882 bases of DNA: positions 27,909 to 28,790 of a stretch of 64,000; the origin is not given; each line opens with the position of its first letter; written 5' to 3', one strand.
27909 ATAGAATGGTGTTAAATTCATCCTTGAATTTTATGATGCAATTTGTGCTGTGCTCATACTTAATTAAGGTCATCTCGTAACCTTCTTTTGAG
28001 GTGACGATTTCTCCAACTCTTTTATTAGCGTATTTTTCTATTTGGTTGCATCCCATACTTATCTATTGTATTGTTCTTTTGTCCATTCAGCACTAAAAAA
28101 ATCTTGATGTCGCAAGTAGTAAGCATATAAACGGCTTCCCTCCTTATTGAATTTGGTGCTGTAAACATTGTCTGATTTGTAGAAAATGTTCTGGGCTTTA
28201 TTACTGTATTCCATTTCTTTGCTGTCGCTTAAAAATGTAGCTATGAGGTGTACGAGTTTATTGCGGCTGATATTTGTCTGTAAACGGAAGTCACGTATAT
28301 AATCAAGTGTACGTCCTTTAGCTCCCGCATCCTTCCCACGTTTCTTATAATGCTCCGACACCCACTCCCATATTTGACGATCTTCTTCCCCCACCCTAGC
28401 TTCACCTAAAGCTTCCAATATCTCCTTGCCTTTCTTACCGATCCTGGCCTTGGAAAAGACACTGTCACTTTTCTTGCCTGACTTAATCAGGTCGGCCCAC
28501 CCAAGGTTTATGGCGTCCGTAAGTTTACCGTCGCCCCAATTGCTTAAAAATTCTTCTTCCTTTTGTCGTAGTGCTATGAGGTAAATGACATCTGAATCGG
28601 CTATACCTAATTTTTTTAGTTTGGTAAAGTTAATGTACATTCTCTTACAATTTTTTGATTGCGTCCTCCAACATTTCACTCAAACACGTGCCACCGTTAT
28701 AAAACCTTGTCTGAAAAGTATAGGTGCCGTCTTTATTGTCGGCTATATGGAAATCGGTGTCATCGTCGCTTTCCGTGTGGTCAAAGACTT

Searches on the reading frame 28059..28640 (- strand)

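Call 41: search_protein_families(library=pfam, proteins=[window:28059-28640:-], max_evalue=0.001)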
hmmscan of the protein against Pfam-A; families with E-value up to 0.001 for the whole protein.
window:28059-28640:- (193 aa): 1 family
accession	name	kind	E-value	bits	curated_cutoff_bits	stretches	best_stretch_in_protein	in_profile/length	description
PF23912.1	DUF7254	-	0.00067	20.4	27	0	113-175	29-85/101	Domain of unknown function (DUF7254)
